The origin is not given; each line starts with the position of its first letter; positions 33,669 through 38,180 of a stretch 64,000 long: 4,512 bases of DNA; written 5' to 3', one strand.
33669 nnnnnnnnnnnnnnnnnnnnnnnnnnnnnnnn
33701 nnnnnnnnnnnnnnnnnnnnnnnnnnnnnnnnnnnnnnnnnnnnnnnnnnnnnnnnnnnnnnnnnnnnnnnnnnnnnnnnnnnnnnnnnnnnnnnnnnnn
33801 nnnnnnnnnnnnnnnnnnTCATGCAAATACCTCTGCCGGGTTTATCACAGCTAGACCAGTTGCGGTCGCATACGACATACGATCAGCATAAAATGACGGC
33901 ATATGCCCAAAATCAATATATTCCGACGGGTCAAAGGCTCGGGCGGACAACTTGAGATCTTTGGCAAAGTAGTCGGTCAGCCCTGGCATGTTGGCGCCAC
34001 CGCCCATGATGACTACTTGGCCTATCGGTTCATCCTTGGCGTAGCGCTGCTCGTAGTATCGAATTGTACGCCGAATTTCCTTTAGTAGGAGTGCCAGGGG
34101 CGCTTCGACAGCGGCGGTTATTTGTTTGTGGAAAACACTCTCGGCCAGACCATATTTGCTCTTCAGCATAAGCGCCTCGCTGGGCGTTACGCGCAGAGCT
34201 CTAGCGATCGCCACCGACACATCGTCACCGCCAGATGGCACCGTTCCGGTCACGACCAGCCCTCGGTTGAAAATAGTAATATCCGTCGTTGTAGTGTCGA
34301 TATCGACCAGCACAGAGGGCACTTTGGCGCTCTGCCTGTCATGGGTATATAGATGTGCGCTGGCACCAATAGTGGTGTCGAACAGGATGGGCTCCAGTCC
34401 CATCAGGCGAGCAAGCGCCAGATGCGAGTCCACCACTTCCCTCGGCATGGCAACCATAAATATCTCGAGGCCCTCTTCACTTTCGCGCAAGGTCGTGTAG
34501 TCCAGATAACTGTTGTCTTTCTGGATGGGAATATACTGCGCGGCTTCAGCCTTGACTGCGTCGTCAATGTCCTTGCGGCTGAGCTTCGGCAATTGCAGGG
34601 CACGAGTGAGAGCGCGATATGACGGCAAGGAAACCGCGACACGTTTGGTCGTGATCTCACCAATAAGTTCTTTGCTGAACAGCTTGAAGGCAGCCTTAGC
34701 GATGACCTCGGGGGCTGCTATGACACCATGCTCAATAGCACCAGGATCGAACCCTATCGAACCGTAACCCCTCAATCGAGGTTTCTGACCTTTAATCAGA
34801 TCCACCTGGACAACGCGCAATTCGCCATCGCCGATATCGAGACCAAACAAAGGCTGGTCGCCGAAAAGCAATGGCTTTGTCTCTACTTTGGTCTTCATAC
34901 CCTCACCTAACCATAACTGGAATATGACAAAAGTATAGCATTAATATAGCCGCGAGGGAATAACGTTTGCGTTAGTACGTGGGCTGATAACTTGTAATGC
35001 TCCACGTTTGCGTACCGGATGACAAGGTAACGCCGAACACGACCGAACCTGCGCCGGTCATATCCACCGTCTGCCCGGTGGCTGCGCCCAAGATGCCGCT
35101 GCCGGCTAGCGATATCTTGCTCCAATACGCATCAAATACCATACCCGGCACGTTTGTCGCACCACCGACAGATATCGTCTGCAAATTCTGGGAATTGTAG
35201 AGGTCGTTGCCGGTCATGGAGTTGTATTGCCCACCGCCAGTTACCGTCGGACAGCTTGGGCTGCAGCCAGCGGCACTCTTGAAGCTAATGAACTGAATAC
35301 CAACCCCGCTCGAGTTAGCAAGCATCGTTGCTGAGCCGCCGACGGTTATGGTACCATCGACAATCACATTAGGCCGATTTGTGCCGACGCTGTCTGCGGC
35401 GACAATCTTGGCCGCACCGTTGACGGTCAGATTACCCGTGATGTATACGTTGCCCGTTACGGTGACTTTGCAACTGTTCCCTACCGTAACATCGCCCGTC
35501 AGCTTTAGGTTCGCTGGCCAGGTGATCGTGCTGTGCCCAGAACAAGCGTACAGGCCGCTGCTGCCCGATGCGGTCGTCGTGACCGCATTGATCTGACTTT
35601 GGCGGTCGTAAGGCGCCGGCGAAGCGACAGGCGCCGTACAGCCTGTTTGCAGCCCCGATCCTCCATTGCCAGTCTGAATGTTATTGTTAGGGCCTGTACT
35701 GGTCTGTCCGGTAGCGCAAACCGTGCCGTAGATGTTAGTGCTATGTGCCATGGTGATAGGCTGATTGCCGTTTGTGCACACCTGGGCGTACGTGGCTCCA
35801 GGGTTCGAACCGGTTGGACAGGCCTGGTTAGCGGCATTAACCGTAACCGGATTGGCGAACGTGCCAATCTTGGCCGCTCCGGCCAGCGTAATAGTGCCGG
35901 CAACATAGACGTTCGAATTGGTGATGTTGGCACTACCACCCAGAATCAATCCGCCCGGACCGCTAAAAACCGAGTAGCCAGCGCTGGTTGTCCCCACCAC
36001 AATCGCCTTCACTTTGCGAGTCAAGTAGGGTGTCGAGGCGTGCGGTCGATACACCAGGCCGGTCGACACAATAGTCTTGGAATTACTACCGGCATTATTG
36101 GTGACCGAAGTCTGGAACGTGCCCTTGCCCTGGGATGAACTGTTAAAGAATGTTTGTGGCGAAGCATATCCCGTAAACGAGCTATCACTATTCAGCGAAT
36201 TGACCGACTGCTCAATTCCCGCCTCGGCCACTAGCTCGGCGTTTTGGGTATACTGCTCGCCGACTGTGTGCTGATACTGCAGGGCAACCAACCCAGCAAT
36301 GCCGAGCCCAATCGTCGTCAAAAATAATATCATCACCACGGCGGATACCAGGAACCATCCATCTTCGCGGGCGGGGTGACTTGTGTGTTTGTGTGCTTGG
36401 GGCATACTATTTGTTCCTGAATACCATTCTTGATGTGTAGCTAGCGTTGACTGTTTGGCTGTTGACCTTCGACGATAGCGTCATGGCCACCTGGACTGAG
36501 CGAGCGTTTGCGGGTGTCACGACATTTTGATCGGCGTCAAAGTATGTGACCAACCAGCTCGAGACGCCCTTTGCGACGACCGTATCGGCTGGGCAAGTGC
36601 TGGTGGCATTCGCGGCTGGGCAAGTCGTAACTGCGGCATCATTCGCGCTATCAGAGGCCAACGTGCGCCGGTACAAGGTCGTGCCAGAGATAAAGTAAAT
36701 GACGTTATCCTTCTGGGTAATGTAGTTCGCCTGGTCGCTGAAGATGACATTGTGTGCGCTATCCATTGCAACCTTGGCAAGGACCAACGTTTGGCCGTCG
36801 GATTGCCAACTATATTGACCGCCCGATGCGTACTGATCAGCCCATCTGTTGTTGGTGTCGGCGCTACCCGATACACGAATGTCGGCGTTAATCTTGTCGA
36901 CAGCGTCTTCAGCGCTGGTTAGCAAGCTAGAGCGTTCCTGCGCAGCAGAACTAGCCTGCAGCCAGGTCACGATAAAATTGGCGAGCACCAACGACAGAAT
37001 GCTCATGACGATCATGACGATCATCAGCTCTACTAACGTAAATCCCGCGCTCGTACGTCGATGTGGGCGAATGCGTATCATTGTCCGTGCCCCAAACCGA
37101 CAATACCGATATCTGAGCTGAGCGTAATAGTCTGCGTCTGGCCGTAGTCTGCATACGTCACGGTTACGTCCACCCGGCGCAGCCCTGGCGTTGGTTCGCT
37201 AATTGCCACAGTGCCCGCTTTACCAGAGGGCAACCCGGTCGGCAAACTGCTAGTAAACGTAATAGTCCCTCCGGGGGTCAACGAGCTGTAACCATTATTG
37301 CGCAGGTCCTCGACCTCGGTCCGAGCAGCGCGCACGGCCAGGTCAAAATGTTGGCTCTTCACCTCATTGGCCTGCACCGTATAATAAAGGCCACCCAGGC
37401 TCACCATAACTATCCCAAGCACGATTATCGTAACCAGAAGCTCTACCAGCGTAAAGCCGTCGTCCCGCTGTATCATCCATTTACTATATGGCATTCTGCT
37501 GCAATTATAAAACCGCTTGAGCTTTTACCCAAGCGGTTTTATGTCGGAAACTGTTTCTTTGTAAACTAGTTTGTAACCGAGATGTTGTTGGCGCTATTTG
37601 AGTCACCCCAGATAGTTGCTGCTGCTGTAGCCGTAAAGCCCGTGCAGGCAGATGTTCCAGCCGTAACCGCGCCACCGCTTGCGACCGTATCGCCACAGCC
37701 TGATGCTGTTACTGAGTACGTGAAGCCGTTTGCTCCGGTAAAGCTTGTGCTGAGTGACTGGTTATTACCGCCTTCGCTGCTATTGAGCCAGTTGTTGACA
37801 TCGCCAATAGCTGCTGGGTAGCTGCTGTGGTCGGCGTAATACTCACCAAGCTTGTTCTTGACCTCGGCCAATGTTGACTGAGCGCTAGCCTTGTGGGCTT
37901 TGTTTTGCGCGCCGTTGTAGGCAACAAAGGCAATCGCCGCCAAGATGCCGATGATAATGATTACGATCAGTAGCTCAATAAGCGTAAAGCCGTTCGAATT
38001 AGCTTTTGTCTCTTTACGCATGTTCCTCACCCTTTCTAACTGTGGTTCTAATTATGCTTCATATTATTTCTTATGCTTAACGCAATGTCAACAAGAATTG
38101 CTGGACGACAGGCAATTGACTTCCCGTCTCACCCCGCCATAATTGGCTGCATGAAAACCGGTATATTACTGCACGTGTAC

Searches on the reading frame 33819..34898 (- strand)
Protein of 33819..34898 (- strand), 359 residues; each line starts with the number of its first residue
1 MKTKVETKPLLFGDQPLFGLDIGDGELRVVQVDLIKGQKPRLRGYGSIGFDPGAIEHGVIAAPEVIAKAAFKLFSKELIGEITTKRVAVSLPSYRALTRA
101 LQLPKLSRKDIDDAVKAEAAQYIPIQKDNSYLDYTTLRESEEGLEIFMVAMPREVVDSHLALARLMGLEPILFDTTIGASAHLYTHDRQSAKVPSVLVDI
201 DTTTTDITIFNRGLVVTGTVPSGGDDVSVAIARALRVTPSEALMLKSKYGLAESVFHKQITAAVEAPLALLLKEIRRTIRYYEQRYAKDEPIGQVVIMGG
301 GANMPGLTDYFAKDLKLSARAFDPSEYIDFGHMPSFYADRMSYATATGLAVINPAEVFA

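Call 86: search_protein_families(library=pfam, proteins=[window:33819-34898:-], max_evalue=0.001)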
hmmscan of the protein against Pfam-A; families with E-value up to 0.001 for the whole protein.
window:33819-34898:- (359 aa): 4 families
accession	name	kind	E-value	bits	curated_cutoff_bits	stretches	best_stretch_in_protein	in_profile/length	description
PF11104.14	PilM_2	-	1e-28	100.7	27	1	19-351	1-337/340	Type IV pilus assembly protein PilM;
PF14450.12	FtsA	-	5.1e-12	46.7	31.8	1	196-348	1-127/127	Cell division protein FtsA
PF06723.19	MreB_Mbl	-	4.9e-06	26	27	0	254-321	236-303/327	MreB/Mbl protein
PF25216.1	Volactin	-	2.3e-05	24.5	35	0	198-316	171-292/321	Volactin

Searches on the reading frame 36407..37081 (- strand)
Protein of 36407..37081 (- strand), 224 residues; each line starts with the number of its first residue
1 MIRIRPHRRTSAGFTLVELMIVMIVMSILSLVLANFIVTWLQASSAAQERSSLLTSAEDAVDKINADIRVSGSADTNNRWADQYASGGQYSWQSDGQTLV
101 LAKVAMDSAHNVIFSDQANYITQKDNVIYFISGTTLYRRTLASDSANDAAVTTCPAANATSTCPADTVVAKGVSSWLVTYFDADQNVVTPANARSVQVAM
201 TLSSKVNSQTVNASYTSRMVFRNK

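Call 86: search_protein_families(library=pfam, proteins=[window:36407-37081:-], max_evalue=0.001)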
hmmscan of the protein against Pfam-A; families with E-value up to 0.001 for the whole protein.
window:36407-37081:- (224 aa): 1 family
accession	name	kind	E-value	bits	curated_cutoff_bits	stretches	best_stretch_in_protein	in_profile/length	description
PF07963.17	N_methyl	-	1.3e-07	31.3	21.2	1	8-33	1-26/27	Prokaryotic N-terminal methylation motif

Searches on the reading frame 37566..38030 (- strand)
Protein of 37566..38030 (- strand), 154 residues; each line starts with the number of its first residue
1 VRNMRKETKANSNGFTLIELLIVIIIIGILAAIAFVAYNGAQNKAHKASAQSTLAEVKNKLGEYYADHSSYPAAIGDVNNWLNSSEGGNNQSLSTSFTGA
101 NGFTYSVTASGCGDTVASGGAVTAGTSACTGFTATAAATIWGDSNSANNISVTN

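Call 86: search_protein_families(library=pfam, proteins=[window:37566-38030:-], max_evalue=0.001)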
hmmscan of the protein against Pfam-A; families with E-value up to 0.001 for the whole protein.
window:37566-38030:- (154 aa): 2 families
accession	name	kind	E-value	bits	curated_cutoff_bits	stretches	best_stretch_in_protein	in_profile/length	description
PF07963.17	N_methyl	-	3.4e-09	36.3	21.2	1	10-35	2-27/27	Prokaryotic N-terminal methylation motif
PF16732.10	ComP_DUS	-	9.2e-06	26.9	27.3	1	38-115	3-78/87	Type IV minor pilin ComP, DNA uptake sequence receptor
